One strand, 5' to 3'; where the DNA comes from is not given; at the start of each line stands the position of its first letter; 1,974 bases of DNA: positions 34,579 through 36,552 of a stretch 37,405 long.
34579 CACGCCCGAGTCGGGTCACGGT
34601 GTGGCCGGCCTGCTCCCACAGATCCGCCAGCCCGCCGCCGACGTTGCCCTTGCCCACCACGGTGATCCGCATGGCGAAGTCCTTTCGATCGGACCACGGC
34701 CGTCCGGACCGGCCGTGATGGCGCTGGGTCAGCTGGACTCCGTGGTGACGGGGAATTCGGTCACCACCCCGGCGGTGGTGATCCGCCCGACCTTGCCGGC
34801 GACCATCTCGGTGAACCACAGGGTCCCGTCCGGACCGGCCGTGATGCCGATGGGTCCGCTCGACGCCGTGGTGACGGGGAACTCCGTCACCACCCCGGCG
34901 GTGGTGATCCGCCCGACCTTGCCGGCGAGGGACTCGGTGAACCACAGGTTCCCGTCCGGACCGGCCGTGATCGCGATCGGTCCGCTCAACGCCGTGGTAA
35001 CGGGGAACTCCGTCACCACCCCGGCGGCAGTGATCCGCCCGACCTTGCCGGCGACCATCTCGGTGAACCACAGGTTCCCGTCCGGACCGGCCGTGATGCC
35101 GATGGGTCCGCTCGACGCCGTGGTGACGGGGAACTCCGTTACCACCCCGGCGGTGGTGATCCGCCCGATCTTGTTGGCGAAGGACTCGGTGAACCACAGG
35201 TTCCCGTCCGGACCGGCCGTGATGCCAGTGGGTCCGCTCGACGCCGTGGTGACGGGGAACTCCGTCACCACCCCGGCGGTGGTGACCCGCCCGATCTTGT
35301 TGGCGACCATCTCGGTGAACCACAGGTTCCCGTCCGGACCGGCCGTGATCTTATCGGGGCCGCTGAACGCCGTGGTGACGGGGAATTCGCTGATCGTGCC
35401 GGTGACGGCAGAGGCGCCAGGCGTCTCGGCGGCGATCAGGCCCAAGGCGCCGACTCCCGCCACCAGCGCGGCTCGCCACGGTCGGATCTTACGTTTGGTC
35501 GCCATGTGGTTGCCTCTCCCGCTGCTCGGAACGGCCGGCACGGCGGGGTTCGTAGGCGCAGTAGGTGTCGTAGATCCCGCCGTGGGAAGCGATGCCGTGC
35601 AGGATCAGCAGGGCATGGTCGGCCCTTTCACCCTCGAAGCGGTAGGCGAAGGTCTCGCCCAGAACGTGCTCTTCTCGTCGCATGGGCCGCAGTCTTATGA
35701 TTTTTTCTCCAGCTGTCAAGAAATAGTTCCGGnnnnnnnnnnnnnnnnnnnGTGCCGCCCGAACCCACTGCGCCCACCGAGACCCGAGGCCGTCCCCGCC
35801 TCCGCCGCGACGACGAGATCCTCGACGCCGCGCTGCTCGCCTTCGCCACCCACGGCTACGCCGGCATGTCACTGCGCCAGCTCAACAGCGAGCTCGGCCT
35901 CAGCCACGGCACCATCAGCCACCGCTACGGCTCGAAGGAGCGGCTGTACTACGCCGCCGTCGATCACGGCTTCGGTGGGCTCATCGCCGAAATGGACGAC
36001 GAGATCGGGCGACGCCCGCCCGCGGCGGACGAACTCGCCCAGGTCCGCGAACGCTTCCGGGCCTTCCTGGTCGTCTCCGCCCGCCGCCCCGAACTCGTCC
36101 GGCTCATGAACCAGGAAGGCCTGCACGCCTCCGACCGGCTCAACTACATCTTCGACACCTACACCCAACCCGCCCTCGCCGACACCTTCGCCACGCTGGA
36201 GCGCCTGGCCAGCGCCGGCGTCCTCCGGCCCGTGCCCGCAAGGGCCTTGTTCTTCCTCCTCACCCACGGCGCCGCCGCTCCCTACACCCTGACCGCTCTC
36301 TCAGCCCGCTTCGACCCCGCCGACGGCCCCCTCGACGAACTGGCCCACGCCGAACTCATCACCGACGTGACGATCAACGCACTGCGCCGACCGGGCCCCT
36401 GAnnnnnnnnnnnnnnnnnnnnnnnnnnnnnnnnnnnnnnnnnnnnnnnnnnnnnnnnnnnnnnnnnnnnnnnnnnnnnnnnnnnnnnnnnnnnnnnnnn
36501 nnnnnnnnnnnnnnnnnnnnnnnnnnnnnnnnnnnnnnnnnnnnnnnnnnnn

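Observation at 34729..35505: Secreted Vgb-like propeller made of five almost identical 126-nt tandem repeats with an alternating two-blade pattern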

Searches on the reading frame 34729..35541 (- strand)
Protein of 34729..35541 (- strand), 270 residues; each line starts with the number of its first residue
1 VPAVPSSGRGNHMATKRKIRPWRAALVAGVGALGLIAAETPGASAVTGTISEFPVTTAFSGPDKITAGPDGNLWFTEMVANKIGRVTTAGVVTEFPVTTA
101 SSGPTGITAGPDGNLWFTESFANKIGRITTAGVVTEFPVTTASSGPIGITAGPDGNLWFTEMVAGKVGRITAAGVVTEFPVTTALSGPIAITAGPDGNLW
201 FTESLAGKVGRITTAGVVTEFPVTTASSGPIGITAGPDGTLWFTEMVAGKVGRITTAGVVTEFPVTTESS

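Call 5: search_protein_families(library=pfam, proteins=[window:34729-35505:-], max_evalue=0.01)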
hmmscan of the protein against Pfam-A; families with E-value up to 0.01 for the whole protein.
window:34729-35505:- (258 aa): 8 families
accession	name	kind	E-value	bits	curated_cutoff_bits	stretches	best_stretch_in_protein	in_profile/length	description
PF24684.1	Vgb_lyase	-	3.2e-86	289.2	50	1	37-257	2-222/290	Virginiamycin B lyase family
PF23500.1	DUF7133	-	2.2e-09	37.6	27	0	216-235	329-348/385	Domain of unknown function (DUF7133)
PF10012.15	DUF2255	-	1.7e-08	35.1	29.8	0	61-86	48-73/115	Uncharacterized protein conserved in bacteria (DUF2255)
PF07494.17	Reg_prop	-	2.3e-07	30.6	20.4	0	178-189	9-20/24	Two component regulator propeller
PF08450.18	SGL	-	5.6e-06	26.6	26.3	0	57-167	95-222/246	SMP-30/Gluconolactonase/LRE-like region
PF01436.27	NHL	-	5.2e-05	23.5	20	0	91-104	3-16/28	NHL repeat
PF22701.2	Mala_s_1-like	-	5.3e-05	23.5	27.5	0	47-105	87-145/195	Mal s 1 allergenic protein-like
PF05720.17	Dicty_CAD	-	0.00014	22.2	23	0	100-130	37-65/82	Cell-cell adhesion domain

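Call 6: search_protein_families(library=ncbifam, proteins=[window:34729-35505:-], max_evalue=0.01)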
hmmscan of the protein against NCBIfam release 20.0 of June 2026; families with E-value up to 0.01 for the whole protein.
window:34729-35505:- (258 aa): 5 families
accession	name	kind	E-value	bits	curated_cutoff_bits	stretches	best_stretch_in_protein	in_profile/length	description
NF000096.1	stregra_B_VgbB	exception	1.5e-62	211.5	600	2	101-256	68-223/295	streptogramin B lyase Vgb(B)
NF000022.1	stregra_B_VgbA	exception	2.5e-61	207.4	600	2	98-256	65-223/299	streptogramin B lyase Vgb(A)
TIGR03606.1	non_repeat_PQQ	subfamily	2.6e-19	69.4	434.55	1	169-201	25-57/454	glucose/sorbosone family PQQ-dependent dehydrogenase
NF033206.1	ScyE_fam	subfamily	8.5e-14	51.8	80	0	169-207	3-57/333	ScyD/ScyE family protein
NF052340.1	hydrazine_beta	equivalog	0.0045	16.1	560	0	156-190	15-49/372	hydrazine synthase subunit beta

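Call 15: find_homologous_proteins(query=window:34729-35505:-, max_evalue=1e-10)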
Query window:34729-35505:- (258 aa): 7776 proteins with E <= 1e-10 among 8000 candidates; the best 120 are listed.
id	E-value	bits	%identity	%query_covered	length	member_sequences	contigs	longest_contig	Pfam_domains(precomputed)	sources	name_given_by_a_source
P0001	1.9e-195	665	61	92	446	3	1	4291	PF07494.18,PF26549.1,PF24684.2,PF01436.28,PF25021.2,PF08450.19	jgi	jgi:streptogramin lyase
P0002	4.8e-183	624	58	75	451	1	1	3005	PF07494.18,PF24684.2,PF25021.2,PF08450.19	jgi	jgi:streptogramin lyase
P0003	6.1e-178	607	63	92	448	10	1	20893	PF07494.18,PF24684.2,PF08450.19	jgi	jgi:streptogramin lyase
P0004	2.2e-161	553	62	81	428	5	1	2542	PF07494.18,PF20067.6,PF24684.2,PF01436.28,PF08450.19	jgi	jgi:streptogramin lyase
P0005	2.2e-153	527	59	86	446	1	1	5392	PF07494.18,PF23500.2,PF24684.2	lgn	-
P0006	1.2e-151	521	50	94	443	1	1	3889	PF07494.18,PF23500.2,PF24684.2,PF08450.19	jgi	jgi:virginiamycin B lyase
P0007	9.8e-149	512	61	81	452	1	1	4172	PF07494.18,PF24684.2,PF08450.19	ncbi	-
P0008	8.0e-146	502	47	82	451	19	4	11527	PF07494.18,PF23500.2,PF24684.2,PF08450.19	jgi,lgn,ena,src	jgi:streptogramin lyase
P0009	2.0e-142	491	59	81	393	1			PF07494.18,PF13449.13,PF20067.6,PF24684.2,PF01436.28,PF08450.19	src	-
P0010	6.6e-142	489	58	97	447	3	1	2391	PF07494.18,PF21959.3,PF24684.2,PF01436.28,PF08450.19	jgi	jgi:streptogramin lyase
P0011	1.2e-141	488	60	97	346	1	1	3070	PF07494.18,PF23500.2,PF24684.2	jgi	jgi:streptogramin lyase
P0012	2.8e-141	487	53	84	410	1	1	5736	PF07494.18,PF01833.31,PF24684.2,PF01436.28,PF08450.19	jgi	jgi:streptogramin lyase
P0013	1.6e-140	485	61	79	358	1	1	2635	PF07494.18,PF13606.13,PF12796.14,PF00023.37,PF13637.13,PF24684.2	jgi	jgi:streptogramin lyase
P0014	3.8e-139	480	59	83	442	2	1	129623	PF07494.18,PF24684.2,PF08450.19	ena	-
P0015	1.3e-138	479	58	88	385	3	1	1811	PF07494.18,PF23500.2,PF24684.2,PF08450.19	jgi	jgi:streptogramin lyase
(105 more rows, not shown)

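Call 17: find_encoding_contigs(protein=window:34729-35505:-, flank=3000, max_places=10)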
Protein window:34729-35505:- (258 aa): no gene with exactly this product is on record in the collection.

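Call 18: find_encoding_contigs(protein=window:34729-35541:-, flank=3000, max_places=10)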
Protein window:34729-35541:- (270 aa): no gene with exactly this product is on record in the collection.

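Call 33: search_solved_structures(query=window:34729-35505:-, max_evalue=0.001, show_alignments=2)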
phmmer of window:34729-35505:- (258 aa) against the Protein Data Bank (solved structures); distinct sequences matched with E-value up to 0.001: 19.
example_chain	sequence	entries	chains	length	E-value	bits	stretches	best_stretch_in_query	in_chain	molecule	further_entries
2z2n_A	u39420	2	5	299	3.2e-111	374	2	39-255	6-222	virginiamycin B lyase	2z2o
2z2p_A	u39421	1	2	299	1.2e-109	368.9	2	39-255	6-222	Virginiamycin B lyase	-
2qc5_A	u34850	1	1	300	3.7e-81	275.5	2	38-256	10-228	Streptogramin B lactonase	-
6i3b_A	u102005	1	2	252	4.8e-12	49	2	45-240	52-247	cPizza6-AYW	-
6f0q_A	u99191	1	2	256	8.1e-12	48.3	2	42-240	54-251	Pizza6-AYW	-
6i3a_A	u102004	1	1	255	3.5e-11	46.2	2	47-233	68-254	v22Pizza6-AYW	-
6i39_A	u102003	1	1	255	2.6e-09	40.1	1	59-242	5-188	v31Pizza6-AYW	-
7zq2_A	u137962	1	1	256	3.1e-09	39.8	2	45-240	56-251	Pizza6-RSH-TSH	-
7zqg_A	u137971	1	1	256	3.3e-09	39.8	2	41-240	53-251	Pizza6-KSH-TSH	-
6i38_A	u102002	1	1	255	1.2e-08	37.9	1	91-242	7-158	nv2Pizza6-AYW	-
6i37_A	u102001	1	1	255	1.3e-08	37.9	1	88-243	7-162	nv1Pizza6-AYW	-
7zpw_A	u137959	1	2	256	3.1e-08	36.6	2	41-240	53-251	Pizza6-TSK-TSH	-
7zcj_A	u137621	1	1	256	5.6e-08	35.7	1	40-240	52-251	Pizza6-TNH-TSH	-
6f0s_A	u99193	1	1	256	2.2e-07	33.8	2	42-240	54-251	Pizza6-SYW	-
7zph_A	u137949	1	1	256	1.4e-06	31.2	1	41-244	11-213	Pizza6-TNK-RSH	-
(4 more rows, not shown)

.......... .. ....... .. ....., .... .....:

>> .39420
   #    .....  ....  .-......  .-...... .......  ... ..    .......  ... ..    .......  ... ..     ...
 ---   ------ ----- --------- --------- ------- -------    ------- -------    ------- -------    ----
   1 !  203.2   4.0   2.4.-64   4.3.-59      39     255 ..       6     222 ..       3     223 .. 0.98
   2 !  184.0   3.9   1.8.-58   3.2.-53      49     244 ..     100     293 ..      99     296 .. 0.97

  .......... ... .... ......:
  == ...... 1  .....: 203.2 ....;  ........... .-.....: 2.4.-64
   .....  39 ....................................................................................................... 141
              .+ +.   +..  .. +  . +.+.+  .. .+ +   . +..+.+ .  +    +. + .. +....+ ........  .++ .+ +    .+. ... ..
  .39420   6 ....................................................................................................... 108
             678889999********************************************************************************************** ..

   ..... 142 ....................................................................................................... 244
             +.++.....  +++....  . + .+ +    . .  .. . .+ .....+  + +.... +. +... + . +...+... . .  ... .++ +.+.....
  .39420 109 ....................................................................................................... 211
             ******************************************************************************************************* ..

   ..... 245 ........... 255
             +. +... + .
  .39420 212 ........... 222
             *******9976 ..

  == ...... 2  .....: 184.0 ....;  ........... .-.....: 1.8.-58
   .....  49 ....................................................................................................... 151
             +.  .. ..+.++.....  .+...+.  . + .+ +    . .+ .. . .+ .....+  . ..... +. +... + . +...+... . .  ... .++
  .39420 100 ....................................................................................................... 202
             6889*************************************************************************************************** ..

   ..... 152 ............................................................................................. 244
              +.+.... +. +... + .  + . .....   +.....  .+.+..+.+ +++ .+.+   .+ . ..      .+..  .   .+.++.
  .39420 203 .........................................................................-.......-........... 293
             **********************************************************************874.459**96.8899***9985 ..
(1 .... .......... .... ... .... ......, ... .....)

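Call 51: find_related_loci(query=window:34729-35505:-, collection=genome_contigs, flank=3000)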
Query window:34729-35505:- (258 aa) in genome_contigs; peptide patterns used: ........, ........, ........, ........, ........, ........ (x = any residue, [..] = any of these).
600 stretches matched a pattern (row limit reached: there are more); 577 encode a relative of the query (tblastn E <= 1e-3); the best 80 are kept; 80 distinct loci.
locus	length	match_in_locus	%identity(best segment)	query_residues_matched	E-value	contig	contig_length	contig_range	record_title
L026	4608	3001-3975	66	4-258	2e-99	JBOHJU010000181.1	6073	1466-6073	MAG: Methylocella sp. isolate SE1504_metabat2.bin.11 NODE_3306_length_6073_cov_1.614699, whole genome shotgun sequence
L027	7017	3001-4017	67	19-258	9e-96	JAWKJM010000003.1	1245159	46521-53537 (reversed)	MAG: Candidatus Nanopelagicales bacterium isolate BC1.147 BC1.147.fa-3, whole genome shotgun sequence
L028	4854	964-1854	66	33-258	3e-92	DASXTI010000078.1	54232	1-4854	MAG TPA_asm: Thermoanaerobaculia bacterium isolate SMAG_U4688 k141_888689, whole genome shotgun sequence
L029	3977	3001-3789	66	36-258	2e-90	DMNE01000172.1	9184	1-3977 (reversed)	MAG TPA_asm: Nitrospiraceae bacterium isolate UBA9159 contig_86724, whole genome shotgun sequence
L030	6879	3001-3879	68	33-258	6e-89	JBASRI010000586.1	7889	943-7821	MAG: Thermoanaerobaculia bacterium isolate MFD13520_ilm_asm_bin14 k127_86413, whole genome shotgun sequence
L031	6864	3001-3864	61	36-258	4e-85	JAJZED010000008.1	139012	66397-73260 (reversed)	MAG: bacterium isolate JA6.bin4 NODE_82_length_139012_cov_51.587616, whole genome shotgun sequence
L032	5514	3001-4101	61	36-258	4e-85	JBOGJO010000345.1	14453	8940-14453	MAG: Thermoanaerobaculia bacterium isolate TC-S_maxbin2.bin.114 k127_998923, whole genome shotgun sequence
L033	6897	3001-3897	62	35-258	7e-85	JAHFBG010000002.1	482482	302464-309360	MAG: Candidatus Melainabacteria bacterium isolate nzgw193 NODE_11_length_482483_cov_15.756869, whole genome shotgun sequ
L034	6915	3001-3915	61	32-258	1e-84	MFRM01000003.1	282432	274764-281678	MAG: Candidatus Melainabacteria bacterium RIFCSPHIGHO2_02_FULL_34_12 rifcsphigho2_02_scaffold_130, whole genome shotgun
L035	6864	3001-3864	58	35-258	3e-84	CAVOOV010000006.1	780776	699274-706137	MAG: uncultured Solirubrobacterales bacterium isolate MFD00125.bin.2.70 genome assembly, contig: contig_20485, whole gen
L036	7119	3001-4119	56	4-258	7e-84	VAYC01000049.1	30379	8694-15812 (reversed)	MAG: Actinobacteria bacterium isolate AC_48 14_1009_16_30cm_scaffold_12218, whole genome shotgun sequence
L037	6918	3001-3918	60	21-258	5e-84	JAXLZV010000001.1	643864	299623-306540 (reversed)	MAG: Candidatus Saccharibacteria bacterium isolate STL-PAT11 C3.191.fa-1, whole genome shotgun sequence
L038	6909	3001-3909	58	29-258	2e-83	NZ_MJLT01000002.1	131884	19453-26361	Arthrobacter sp. SW1 SW1_scaffold_10, whole genome shotgun sequence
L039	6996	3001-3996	62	36-258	4e-83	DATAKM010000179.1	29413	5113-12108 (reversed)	MAG TPA_asm: Chloroflexia bacterium isolate SMAG_U6938 k141_201652, whole genome shotgun sequence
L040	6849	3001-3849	60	23-258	7e-83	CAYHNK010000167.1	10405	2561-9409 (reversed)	MAG TPA_asm: uncultured Bdellovibrionales bacterium isolate ERP119705_co13_447 genome assembly, contig: NODE_8029_length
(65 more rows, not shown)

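Call 53: predict_structure(alignment_id=A1)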
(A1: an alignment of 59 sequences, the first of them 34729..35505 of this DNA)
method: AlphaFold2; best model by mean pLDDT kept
length: 258 residues; sequences in the alignment: 59
mean_pLDDT: 91.5   pTM: 0.84
mean pLDDT of the five models: 91.5, 91.4, 91.1, 90.7, 90.6
residues with pLDDT >= 90: 216; 70-90: 8; 50-70: 26; < 50: 8
segments of 3 or more residues with pLDDT < 50: none
pLDDT, mean of each block of 10 residues (from residue 1): 54 51 57 80 95 98 98 97 98 98 98 98 98 98 99 98 98 97 99 98 98 96 98 96 98 84
secondary structure, 60 per line:
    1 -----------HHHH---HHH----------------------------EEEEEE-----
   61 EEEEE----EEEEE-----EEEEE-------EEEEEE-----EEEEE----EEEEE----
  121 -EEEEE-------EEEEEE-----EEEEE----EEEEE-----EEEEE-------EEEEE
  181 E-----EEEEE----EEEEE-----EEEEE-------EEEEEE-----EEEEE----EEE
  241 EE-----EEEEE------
elements in order: H12-15 E50-55 E61-65 E70-74 E80-84 E92-97 E103-107 E112-116 E122-126 E134-139 E145-149 E154-158 E164-168 E176-181 E187-191 E196-200 E206-210 E218-223 E229-233 E238-242 E248-252

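Call 56: fold_search(model_id=the predicted structure, library=pdb)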
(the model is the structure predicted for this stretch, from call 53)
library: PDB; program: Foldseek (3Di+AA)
matches with E <= 10: 1659; with E <= 0.001: 930
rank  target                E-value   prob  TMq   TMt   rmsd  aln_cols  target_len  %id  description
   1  2z2o_C                1.4e-26  1.00  0.81  0.70   1.2       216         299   44  Crystal Structure of apo virginiamycin B lyase from Staphylococcus aureus (released 2007-06-19)
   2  2z2o_A                1.4e-26  1.00  0.84  0.73   1.2       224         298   45  Crystal Structure of apo virginiamycin B lyase from Staphylococcus aureus (released 2007-06-19)
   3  2z2n                  1.6e-26  1.00  0.85  0.75   1.0       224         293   45  Crystal Structure of selenomethionine substituted virginiamycin B lyase from Staphylococcus aureus (released 2007-06-19)
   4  2z2o_D                2.0e-26  1.00  0.85  0.74   1.2       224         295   45  Crystal Structure of apo virginiamycin B lyase from Staphylococcus aureus (released 2007-06-19)
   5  2qc5                  4.1e-26  1.00  0.82  0.71   1.3       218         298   41  Streptogramin B lyase structure (released 2008-10-14)
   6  2z2p_A                6.8e-25  1.00  0.85  0.75   1.4       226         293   44  Crystal Structure of catalytically inactive H270A virginiamycin B lyase from Staphylococcus aureus with Quinupristin (released 2007-06-19)
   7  7zcj                  1.2e-12  1.00  0.65  0.67   4.0       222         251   20  Crystal structure of Pizza6-TNH-TSH with Silicotungstic Acid (STA) polyoxometalate (released 2023-04-19)
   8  6i3b_A                1.5e-12  1.00  0.65  0.66   4.1       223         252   22  Crystal structure of cPizza6-AYW, a circularly permuted designer protein (released 2019-11-20)
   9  6qsd                  4.3e-12  1.00  0.65  0.67   4.0       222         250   19  Crystal structure of Pizza6S (released 2020-03-18)
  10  6i39                  5.3e-12  1.00  0.64  0.65   4.0       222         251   22  Crystal structure of v31Pizza6-AYW, a circularly permuted designer protein (released 2019-11-20)
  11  6f0s                  6.8e-12  1.00  0.64  0.66   4.1       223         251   21  Crystal structure of Pizza6-SYW (released 2018-03-21)
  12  6f0q_A                7.2e-12  1.00  0.64  0.66   4.1       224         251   22  Crystal structure of Pizza6-AYW (released 2018-03-21)
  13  7zqg                  8.5e-12  1.00  0.64  0.66   4.0       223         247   21  Crystal structure of Pizza6-KSH-TSH with Silicotungstic Acid (STA) polyoxometalate (released 2023-05-10)
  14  7zpw_A                1.6e-11  1.00  0.65  0.67   3.9       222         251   20  Crystal structure of Pizza6-TSK-TSH with Silicotungstic Acid (STA) polyoxometalate (released 2023-05-10)
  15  7qrv_A                1.8e-11  1.00  0.65  0.61   3.7       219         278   15  Crystal structure of NHL domain of TRIM2 (full C-terminal) (released 2022-05-04)
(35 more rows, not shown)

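Call 72: predict_structure(protein=window:34732-35403:-)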
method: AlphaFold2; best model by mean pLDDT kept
length: 224 residues; sequences in the alignment: 1
mean_pLDDT: 70.6   pTM: 0.65
mean pLDDT of the five models: 70.6, 70.4, 35.9, 31.1, 30.8
residues with pLDDT >= 90: 0; 70-90: 139; 50-70: 73; < 50: 12
segments of 3 or more residues with pLDDT < 50: 9-14
pLDDT, mean of each block of 10 residues (from residue 1): 56 56 79 68 75 57 82 68 79 60 79 68 78 64 74 72 78 70 71 76 74 76 53
secondary structure, 60 per line:
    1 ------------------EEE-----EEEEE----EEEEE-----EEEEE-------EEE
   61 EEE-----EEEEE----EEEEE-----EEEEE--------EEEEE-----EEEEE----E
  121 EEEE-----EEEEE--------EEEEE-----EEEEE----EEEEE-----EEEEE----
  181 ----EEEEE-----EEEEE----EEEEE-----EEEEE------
elements in order: E19-21 E27-31 E36-40 E46-50 E58-63 E69-73 E78-82 E88-92 E101-105 E111-115 E120-124 E130-134 E143-147 E153-157 E162-166 E172-176 E185-189 E195-199 E204-208 E214-218

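Call 74: fold_search(model_id=the predicted structure, library=pdb)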
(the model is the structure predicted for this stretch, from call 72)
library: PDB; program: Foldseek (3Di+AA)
matches with E <= 10: 1329; with E <= 0.001: 347
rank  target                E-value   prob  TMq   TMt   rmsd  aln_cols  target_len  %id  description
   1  2z2n                  4.4e-19  1.00  0.73  0.58   4.5       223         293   44  Crystal Structure of selenomethionine substituted virginiamycin B lyase from Staphylococcus aureus (released 2007-06-19)
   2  2z2o_A                6.0e-19  1.00  0.72  0.56   4.7       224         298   43  Crystal Structure of apo virginiamycin B lyase from Staphylococcus aureus (released 2007-06-19)
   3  2z2o_C                8.5e-19  1.00  0.72  0.56   4.7       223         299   44  Crystal Structure of apo virginiamycin B lyase from Staphylococcus aureus (released 2007-06-19)
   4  2z2o_D                2.3e-18  1.00  0.72  0.57   4.6       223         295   44  Crystal Structure of apo virginiamycin B lyase from Staphylococcus aureus (released 2007-06-19)
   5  2qc5                  7.3e-18  1.00  0.70  0.55   4.1       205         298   41  Streptogramin B lyase structure (released 2008-10-14)
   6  2z2p_A                1.2e-17  1.00  0.72  0.57   4.6       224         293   43  Crystal Structure of catalytically inactive H270A virginiamycin B lyase from Staphylococcus aureus with Quinupristin (released 2007-06-19)
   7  6qsd                  3.4e-09  1.00  0.56  0.51   6.2       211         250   18  Crystal structure of Pizza6S (released 2020-03-18)
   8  6rli                  3.8e-09  1.00  0.57  0.52   6.0       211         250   16  The structure of the self-assembled 3fPizza6-SH crystal (released 2020-11-18)
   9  6f0s                  4.8e-09  1.00  0.57  0.52   6.3       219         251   19  Crystal structure of Pizza6-SYW (released 2018-03-21)
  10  6ren_A                5.1e-09  1.00  0.58  0.53   6.3       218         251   17  Crystal structure of 3fPizza6-SH with Zn2+ (released 2019-07-31)
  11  6ren_B                7.2e-09  1.00  0.59  0.55   6.1       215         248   18  Crystal structure of 3fPizza6-SH with Zn2+ (released 2019-07-31)
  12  7zcj                  8.0e-09  1.00  0.56  0.51   6.1       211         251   18  Crystal structure of Pizza6-TNH-TSH with Silicotungstic Acid (STA) polyoxometalate (released 2023-04-19)
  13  6qsh                  9.7e-09  1.00  0.59  0.54   6.2       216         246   18  Crystal structure of the hybrid bioinorganic complex of Pizza6S linked by the 1:2 Ce-substituted Keggin (released 2020-03-18)
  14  6f0t_A                1.0e-08  1.00  0.57  0.52   6.0       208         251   19  Crystal structure of Pizza6-SFW (released 2018-03-21)
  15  7zpz                  1.2e-08  1.00  0.57  0.52   6.1       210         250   18  Crystal structure of Pizza6-TSR-TSH with Silicotungstic Acid (STA) polyoxometalate (released 2023-05-10)
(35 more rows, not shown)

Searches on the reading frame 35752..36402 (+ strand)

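Call 5: search_protein_families(library=pfam, proteins=[window:35752-36402:+], max_evalue=0.01)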
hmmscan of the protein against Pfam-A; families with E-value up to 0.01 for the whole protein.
window:35752-36402:+ (216 aa): 3 families
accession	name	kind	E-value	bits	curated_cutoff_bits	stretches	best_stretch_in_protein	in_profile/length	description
PF00440.29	TetR_N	-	2.1e-10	40.7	24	1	23-67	1-45/47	Bacterial regulatory proteins, tetR family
PF17938.6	TetR_C_29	-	7.5e-05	23.3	26.2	1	97-174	4-84/119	Tetracyclin repressor-like, C-terminal domain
PF09209.16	CecR_C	-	0.0087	16.6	24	0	93-153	3-63/125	HTH-type transcriptional dual regulator CecR, C-terminal domain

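Call 6: search_protein_families(library=ncbifam, proteins=[window:35752-36402:+], max_evalue=0.01)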
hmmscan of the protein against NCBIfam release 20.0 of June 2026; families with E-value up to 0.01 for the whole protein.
window:35752-36402:+ (216 aa): 13 families
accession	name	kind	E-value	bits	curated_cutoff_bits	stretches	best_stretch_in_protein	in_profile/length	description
TIGR03613.1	RutR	equivalog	6.3e-09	36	368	1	19-170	9-156/202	pyrimidine utilization regulatory protein R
NF011584.0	PRK15008.1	equivalog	2.3e-07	30.9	230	1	19-170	19-166/212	HTH-type transcriptional regulator RutR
TIGR03384.1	betaine_BetI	equivalog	3.9e-07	29.9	201.3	1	18-86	8-76/189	choline-binding transcriptional repressor BetI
NF001978.0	PRK00767.1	equivalog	8.6e-07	28.9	118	1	17-85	9-76/197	transcriptional regulator BetI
NF037937.1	septum_RefZ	equivalog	5.9e-06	26.3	180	1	21-122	2-102/195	forespore capture DNA-binding protein RefZ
NF053516.1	TranRepPrsAVib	equivalog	7.9e-06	25.8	300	1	19-86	7-74/208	TetR family transcriptional repressor PsrA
NF053878.1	FATransRegFadRBac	equivalog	6.7e-05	22.7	200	1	21-102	6-87/190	fatty acid metabolism transcriptional regulator FadR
NF011572.0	PRK14996.1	equivalog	0.00013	21.9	144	1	18-82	8-68/192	TetR family transcriptional regulator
NF041196.1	ScbR_bind_reg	equivalog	0.00056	20.1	150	1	21-72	9-60/191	ScbR family autoregulator-binding transcription factor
NF051852.1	efflux_TF_MtrR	exception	0.0018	18.1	280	1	21-88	13-80/205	multidrug efflux system transcriptional repressor MtrR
NF007949.0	PRK10668.1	equivalog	0.0033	16.9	271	1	21-85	14-77/216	multidrug efflux transporter transcriptional repressor AcrR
TIGR03968.1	mycofact_TetR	equivalog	0.0039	16.8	224.9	1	11-80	2-71/190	mycofactocin system transcriptional regulator MftR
NF007430.0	PRK09975.1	equivalog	0.0099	15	274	0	17-119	10-110/220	acrEF/envCD operon transcriptional regulator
